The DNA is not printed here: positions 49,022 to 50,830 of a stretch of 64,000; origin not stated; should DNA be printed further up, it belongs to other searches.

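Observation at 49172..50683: A 503-aa protein of no recognisable family is the main intact cargo of the island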

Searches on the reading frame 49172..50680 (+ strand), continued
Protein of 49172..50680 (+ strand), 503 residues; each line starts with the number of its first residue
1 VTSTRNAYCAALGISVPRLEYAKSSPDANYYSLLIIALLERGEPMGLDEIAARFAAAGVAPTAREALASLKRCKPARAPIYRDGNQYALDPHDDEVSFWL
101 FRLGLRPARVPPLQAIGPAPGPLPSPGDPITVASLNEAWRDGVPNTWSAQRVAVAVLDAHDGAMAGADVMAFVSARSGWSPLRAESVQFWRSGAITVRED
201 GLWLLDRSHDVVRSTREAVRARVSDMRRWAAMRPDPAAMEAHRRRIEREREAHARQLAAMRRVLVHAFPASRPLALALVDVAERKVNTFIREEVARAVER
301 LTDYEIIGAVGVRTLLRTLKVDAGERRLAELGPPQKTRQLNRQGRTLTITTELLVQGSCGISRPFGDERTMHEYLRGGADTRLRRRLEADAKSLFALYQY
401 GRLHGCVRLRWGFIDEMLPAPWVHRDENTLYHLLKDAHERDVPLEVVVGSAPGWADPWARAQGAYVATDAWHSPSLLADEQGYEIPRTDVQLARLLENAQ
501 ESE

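Call 57: find_encoding_contigs(protein=P0033, flank=10000, max_places=2)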
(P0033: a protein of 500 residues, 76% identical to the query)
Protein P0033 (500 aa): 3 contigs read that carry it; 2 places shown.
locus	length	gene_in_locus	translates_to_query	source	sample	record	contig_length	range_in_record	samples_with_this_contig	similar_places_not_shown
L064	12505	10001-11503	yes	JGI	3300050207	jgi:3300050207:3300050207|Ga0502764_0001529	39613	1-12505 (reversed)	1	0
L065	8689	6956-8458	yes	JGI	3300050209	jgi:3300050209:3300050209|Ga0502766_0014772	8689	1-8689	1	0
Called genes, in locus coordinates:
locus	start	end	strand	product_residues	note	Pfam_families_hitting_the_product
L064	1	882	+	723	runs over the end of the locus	PF00115:COX1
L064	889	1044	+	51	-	-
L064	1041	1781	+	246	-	PF00116:COX2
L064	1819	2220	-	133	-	PF00581:Rhodanese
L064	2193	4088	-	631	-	PF17899:Peptidase_M61_N, PF05299:Peptidase_M61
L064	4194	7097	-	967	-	PF00069:Pkinase, PF07714:PK_Tyr_Ser-Thr, PF03109:ABC1, PF13431:TPR_17 (weak), PF13424:TPR_12 (weak), PF00515:TPR_1 (weak), PF07719:TPR_2 (weak), PF13181:TPR_8 (weak), +8 more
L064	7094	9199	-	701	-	PF05231:MASE1, PF00512:HisKA, PF02518:HATPase_c, PF00072:Response_reg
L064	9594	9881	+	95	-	PF03683:UPF0175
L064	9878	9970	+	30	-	-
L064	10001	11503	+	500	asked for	-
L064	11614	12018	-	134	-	-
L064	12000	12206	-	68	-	PF07927:HicA_toxin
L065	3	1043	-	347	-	?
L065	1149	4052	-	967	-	PF00069:Pkinase, PF07714:PK_Tyr_Ser-Thr, PF03109:ABC1, PF13431:TPR_17 (weak), PF13424:TPR_12 (weak), PF00515:TPR_1 (weak), PF07719:TPR_2 (weak), PF13181:TPR_8 (weak), +8 more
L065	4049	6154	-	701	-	PF05231:MASE1, PF00512:HisKA, PF02518:HATPase_c, PF00072:Response_reg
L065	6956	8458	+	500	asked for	-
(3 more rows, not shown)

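Call 59: search_protein_families(library=pfam, proteins=[L010:9555-10334:+, L014:9642-10502:+, L019:9507-10688:+, L027:2609-3280:+, L031:9537-12377:+, L046:9760-12378:+, L050:9605-11038:+, L051:9179-10750:+, L015:9770-11416:+, L035:9512-10165:+], max_evalue=0.01)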
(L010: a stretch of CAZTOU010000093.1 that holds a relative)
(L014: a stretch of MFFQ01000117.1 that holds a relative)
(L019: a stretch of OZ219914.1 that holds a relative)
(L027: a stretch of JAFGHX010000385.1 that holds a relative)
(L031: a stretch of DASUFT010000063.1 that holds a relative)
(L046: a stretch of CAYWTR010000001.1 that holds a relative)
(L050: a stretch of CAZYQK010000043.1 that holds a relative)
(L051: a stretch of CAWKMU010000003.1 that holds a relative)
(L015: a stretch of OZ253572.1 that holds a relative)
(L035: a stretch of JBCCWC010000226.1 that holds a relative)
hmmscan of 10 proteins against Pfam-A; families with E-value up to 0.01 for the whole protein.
L010:9555-10334:+ (260 aa): 1 family
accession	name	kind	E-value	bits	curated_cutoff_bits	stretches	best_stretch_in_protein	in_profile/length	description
PF01048.26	PNP_UDP_1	-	1.9e-35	122.8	25.1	1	34-229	2-204/233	Phosphorylase superfamily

L014:9642-10502:+ (287 aa): 2 families
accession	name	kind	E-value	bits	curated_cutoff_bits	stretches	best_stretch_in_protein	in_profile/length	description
PF13401.12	AAA_22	-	0.0017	19.1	27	1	4-49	5-50/130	AAA domain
PF13191.12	AAA_16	-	0.0044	18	32.6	0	6-93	26-103/167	AAA ATPase domain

L019:9507-10688:+ (394 aa): 3 families
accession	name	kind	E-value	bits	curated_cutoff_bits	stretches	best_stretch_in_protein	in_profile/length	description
PF13378.12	MR_MLE_C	-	6.6e-37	127.8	29.4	1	173-361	7-202/219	Enolase C-terminal domain-like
PF02746.21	MR_MLE_N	-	4.2e-05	24.2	22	1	37-147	12-117/117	Mandelate racemase / muconate lactonizing enzyme, N-terminal domain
PF00113.28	Enolase_C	-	0.0014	18.4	21.5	1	232-310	151-232/296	Enolase, C-terminal TIM barrel domain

L027:2609-3280:+ (224 aa): 0 families

L031:9537-12377:+ (947 aa): 5 families
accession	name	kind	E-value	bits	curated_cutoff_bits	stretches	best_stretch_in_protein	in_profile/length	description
PF00501.34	AMP-binding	-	6.4e-75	252.8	29.9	1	72-448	2-384/384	AMP-binding enzyme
PF01553.26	Acyltransferase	-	5.8e-24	84.8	23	1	756-882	3-131/132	Acyltransferase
PF00550.31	PP-binding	-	7.2e-09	36.2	20.8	1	629-691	5-67/67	Phosphopantetheine attachment site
PF23562.2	AMP-binding_C_3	-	2.4e-05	25.1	20.8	1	485-597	2-113/124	AMP-binding enzyme C-terminal domain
PF13193.12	AMP-binding_C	-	0.00073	20.8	24.5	1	499-586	1-76/76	AMP-binding enzyme C-terminal domain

L046:9760-12378:+ (873 aa): 0 families

L050:9605-11038:+ (478 aa): 4 families
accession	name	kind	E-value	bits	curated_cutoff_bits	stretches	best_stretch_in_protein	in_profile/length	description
PF14311.12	DUF4379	-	2.5e-14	53.7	24.5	2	310-341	22-54/56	Probable Treble clef zinc finger domain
PF09723.15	Zn_ribbon_8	-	3.3e-06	27.4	34.4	0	440-468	6-37/41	Zinc ribbon domain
PF14901.11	Jiv90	-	0.0027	18.3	27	0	61-92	9-40/90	Cleavage inducing molecular chaperone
PF05605.18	zf-Di19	-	0.0033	18.1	27.5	0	79-99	32-49/54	Drought induced 19 protein (Di19), zinc-binding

L051:9179-10750:+ (524 aa): 3 families
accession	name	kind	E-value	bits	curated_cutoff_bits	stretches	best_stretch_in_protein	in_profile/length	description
PF01546.33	Peptidase_M20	-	8.3e-32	111.2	24.6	1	156-516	1-205/206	Peptidase family M20/M25/M40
PF07687.19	M20_dimer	-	1.6e-14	54.1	21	1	273-419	2-104/107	Peptidase dimerisation domain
PF04389.22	Peptidase_M28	-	0.00063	20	21.3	1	141-229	1-69/193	Peptidase family M28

L015:9770-11416:+ (549 aa): 0 families

L035:9512-10165:+ (218 aa): 0 families

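Call 62: search_protein_families(library=pfam, proteins=[L004:4963-6261:-, L001:9574-11544:+, L053:6310-7194:+, L036:6685-7881:+, L041:6718-7908:+, L048:6890-7960:+, L030:7123-7959:+, L046:4702-7731:+, L026:6387-7862:+], max_evalue=0.01)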
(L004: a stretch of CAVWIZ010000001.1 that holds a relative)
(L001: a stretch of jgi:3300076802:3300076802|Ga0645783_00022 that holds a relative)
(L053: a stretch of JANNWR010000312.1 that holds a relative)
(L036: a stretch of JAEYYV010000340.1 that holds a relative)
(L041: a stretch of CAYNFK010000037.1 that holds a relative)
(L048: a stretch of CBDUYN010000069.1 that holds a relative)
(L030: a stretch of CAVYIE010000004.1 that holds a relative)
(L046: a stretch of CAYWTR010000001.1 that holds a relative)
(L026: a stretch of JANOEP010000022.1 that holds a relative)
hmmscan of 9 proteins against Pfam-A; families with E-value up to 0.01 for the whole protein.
L004:4963-6261:- (432 aa): 1 family
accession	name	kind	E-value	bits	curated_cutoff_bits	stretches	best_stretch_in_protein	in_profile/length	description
PF02810.21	SEC-C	-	4.7e-10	39.6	20.4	1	5-22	1-18/19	SEC-C motif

L001:9574-11544:+ (657 aa): 5 families
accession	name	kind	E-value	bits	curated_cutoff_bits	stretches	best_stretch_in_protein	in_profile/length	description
PF09848.15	SLFN-g3_helicase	-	3.5e-77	260.5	24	1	238-628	1-353/354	Schlafen group 3, DNA/RNA helicase domain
PF13191.12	AAA_16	-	1.5e-05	26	32.6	1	225-343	12-144/167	AAA ATPase domain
PF04851.21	ResIII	-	0.00013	22.4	22.5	1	224-346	11-140/164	Type III restriction enzyme, res subunit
PF13401.12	AAA_22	-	0.0002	22.1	27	1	237-352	4-100/130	AAA domain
PF05707.18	Zot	-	0.004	17.1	20.3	0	239-384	1-123/197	Zonular occludens toxin (Zot)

L053:6310-7194:+ (295 aa): 1 family
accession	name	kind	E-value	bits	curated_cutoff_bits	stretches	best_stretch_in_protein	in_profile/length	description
PF04434.22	SWIM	-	0.0052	16.8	19.6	0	159-176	15-35/38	SWIM zinc finger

L036:6685-7881:+ (399 aa): 1 family
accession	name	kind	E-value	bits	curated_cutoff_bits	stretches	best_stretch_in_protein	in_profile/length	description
PF01142.23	TruD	-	0.0022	17.4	27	1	156-280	146-260/412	tRNA pseudouridine synthase D (TruD)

L041:6718-7908:+ (397 aa): 0 families

L048:6890-7960:+ (357 aa): 5 families
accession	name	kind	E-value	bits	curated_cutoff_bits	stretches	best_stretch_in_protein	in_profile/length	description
PF13533.13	Biotin_lipoyl_2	-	3.4e-11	43.1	29.8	2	117-145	3-31/32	Biotin-lipoyl like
PF13437.12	HlyD_3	-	7.6e-11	43.1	22.2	1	201-264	3-67/106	HlyD family secretion protein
PF00364.28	Biotin_lipoyl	-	2.4e-08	34.1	22.1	1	115-145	43-73/73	Biotin-requiring enzyme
PF16576.10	HlyD_D23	-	3.2e-07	30.3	30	1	115-230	20-141/214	Barrel-sandwich domain of CusB or HlyD membrane-fusion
PF07831.19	PYNP_C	-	0.0028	17.7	27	0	98-151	4-59/75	Pyrimidine nucleoside phosphorylase C-terminal domain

L030:7123-7959:+ (279 aa): 0 families

L046:4702-7731:+ (1010 aa): 3 families
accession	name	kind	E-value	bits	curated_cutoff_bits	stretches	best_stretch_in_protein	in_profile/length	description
PF13517.12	FG-GAP_3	-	2.7e-14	53.9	26.9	1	513-572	1-61/61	FG-GAP-like repeat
PF13860.13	FlgD_ig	-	5.6e-06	26.7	27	1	929-988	8-70/79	FlgD Ig-like domain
PF25292.1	Beta-prop_CGLA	-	0.001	19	26.8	0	554-589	31-66/316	Lambda-carrageenase beta-propeller domain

L026:6387-7862:+ (492 aa): 1 family
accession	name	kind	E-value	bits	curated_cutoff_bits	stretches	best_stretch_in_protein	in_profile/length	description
PF08843.17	AbiEii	-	3.2e-29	103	22.5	1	199-389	2-192/238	Nucleotidyl transferase AbiEii toxin, Type IV TA system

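Call 77: search_dna_similar(query=window:49172-50680:+, collection=plasmids, mode=protein, max_evalue=0.001, max_rows=20)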
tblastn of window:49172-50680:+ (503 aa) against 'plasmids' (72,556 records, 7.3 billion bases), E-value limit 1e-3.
No match.

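Call 78: search_dna_similar(query=window:49172-50680:+, collection=phages, mode=protein, max_evalue=0.001, max_rows=20)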
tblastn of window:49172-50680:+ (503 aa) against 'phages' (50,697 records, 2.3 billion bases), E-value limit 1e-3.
No match.
